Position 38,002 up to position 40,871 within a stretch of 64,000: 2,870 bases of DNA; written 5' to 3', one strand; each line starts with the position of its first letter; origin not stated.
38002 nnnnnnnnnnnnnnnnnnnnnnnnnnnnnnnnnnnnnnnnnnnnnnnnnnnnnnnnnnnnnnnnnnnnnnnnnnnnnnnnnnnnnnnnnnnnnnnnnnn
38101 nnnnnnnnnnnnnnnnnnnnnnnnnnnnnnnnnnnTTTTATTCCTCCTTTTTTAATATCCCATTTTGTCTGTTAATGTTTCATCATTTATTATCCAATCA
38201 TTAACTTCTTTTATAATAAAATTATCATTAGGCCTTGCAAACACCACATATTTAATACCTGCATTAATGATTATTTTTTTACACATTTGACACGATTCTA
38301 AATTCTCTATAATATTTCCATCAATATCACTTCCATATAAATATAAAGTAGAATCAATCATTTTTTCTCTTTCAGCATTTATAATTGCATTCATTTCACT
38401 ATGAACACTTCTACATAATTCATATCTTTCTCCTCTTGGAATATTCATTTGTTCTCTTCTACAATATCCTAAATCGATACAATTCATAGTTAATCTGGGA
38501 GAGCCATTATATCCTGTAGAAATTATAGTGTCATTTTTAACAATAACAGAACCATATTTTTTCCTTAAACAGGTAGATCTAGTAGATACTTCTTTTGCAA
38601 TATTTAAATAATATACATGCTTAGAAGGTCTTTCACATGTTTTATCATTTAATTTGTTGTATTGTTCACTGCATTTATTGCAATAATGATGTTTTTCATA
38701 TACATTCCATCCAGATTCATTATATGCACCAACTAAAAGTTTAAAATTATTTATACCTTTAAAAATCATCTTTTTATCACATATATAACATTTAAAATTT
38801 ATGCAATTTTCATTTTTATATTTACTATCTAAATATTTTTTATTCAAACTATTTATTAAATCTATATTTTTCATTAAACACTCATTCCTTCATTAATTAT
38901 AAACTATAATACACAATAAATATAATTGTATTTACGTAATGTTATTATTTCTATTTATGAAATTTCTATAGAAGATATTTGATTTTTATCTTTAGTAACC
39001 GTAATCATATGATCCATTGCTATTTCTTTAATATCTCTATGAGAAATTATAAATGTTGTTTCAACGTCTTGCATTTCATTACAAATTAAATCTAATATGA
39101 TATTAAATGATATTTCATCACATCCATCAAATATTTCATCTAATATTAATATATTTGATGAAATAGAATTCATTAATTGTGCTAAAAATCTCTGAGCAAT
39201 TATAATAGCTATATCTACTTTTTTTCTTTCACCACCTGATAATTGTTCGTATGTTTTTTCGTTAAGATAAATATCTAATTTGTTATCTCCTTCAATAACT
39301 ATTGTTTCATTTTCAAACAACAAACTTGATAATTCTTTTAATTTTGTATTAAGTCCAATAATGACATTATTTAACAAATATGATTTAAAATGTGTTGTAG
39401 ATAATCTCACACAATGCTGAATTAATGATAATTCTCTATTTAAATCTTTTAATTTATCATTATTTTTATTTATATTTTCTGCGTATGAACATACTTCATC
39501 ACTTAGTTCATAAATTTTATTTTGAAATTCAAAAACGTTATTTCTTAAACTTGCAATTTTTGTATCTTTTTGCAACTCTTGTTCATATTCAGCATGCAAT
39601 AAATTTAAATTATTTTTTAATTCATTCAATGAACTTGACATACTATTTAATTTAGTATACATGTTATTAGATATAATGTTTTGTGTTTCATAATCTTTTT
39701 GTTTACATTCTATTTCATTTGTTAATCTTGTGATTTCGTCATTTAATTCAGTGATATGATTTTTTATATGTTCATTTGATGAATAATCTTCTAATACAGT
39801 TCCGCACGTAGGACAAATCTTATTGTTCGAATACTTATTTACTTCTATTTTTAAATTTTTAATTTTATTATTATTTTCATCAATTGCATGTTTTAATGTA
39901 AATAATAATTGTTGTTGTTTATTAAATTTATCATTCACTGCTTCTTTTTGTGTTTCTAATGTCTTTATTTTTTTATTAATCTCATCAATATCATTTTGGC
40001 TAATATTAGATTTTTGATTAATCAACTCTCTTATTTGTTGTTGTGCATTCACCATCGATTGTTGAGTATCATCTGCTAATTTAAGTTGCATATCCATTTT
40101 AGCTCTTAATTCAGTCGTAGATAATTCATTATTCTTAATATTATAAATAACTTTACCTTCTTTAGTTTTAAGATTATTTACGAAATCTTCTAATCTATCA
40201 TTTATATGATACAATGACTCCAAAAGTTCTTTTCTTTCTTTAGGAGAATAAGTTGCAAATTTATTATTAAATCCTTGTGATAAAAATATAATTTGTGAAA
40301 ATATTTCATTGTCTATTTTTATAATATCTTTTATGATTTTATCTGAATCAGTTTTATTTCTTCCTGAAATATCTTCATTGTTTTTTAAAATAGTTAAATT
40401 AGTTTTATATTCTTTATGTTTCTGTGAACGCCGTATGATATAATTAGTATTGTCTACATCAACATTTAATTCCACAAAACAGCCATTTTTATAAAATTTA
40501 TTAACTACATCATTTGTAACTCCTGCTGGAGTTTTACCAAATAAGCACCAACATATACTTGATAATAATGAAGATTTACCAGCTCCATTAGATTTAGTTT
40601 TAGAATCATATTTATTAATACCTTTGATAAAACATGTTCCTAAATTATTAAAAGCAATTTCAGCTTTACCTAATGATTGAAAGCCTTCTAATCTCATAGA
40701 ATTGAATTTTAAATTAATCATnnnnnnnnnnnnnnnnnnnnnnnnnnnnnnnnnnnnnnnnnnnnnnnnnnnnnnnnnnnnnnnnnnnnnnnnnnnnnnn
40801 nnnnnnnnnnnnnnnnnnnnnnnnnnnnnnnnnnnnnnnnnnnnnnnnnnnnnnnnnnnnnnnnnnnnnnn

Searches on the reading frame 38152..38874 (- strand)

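Call 41: search_protein_families(library=pfam, proteins=[window:38152-38874:-], max_evalue=0.001)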
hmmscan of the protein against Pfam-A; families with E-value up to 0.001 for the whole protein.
window:38152-38874:- (240 aa): 2 families
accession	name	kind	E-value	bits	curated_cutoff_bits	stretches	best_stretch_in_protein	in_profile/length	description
PF00383.29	dCMP_cyt_deam_1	-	9.8e-18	64.4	25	1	84-213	2-101/102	Cytidine and deoxycytidylate deaminase zinc-binding region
PF14437.12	MafB19-deam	-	8.9e-10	39.1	27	1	88-219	6-106/142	MafB19-like deaminase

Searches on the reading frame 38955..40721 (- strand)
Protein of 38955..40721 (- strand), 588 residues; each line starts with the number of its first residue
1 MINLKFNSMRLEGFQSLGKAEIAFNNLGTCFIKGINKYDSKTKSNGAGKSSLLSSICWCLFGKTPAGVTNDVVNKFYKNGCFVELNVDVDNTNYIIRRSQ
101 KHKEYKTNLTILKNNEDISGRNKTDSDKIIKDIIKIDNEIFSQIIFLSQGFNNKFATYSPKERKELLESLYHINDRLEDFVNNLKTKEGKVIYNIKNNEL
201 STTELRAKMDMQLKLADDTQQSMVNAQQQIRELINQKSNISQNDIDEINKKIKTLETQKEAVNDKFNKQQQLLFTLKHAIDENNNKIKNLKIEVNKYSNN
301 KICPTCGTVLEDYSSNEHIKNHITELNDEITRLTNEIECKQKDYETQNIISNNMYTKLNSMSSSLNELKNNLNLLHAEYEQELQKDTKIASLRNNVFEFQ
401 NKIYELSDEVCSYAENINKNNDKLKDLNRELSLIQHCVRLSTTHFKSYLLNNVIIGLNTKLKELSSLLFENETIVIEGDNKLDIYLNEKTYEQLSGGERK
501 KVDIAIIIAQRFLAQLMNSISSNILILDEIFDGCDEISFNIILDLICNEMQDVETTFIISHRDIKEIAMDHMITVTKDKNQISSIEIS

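Call 3: search_protein_families(library=pfam, proteins=[window:38955-40721:-], max_evalue=0.1)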
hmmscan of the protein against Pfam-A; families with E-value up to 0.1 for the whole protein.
window:38955-40721:- (588 aa): 10 families
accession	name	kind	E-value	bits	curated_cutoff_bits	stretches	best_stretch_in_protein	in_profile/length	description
PF13476.12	AAA_23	-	4.4e-15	57.3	27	1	8-184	1-176/201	AAA domain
PF02463.25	SMC_N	-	0.00089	19.2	40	1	44-583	32-219/220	RecF/RecN/SMC N terminal domain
PF05266.19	DUF724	-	0.0013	19.1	38.4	1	321-412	95-183/188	Protein of unknown function (DUF724)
PF06698.16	DUF1192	-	0.0027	18.2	25.5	0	310-342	17-48/58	Protein of unknown function (DUF1192)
PF13558.12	SbcC_Walker_B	-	0.0034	18.1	27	1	488-543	27-85/90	SbcC/RAD50-like, Walker B motif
PF16326.10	ABC_tran_CTD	-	0.0097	16.5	32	0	242-270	7-35/69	ABC transporter C-terminal domain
PF10473.14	CENP-F_leu_zip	-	0.017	15.6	34.5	1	314-428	17-135/140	Leucine-rich repeats of kinetochore protein Cenp-F/LEK1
PF05960.17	DUF885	-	0.05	13.6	32.4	1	150-296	8-158/532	Bacterial protein of unknown function (DUF885)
PF23208.1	zf_C2H2_ZNF598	-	0.072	13.6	27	0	301-325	6-29/34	ZNF598 C2H2 zinc finger domain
PF08271.17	Zn_Ribbon_TF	-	0.082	12.9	29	0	298-313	17-32/43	TFIIB zinc-binding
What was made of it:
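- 38955..40721 (-): SbcC/Rad50-like ATPase, overlapping the stop of SbcD. It belongs to the same unit. Pfam AAA_23 and SbcC_Walker_B (call 3).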
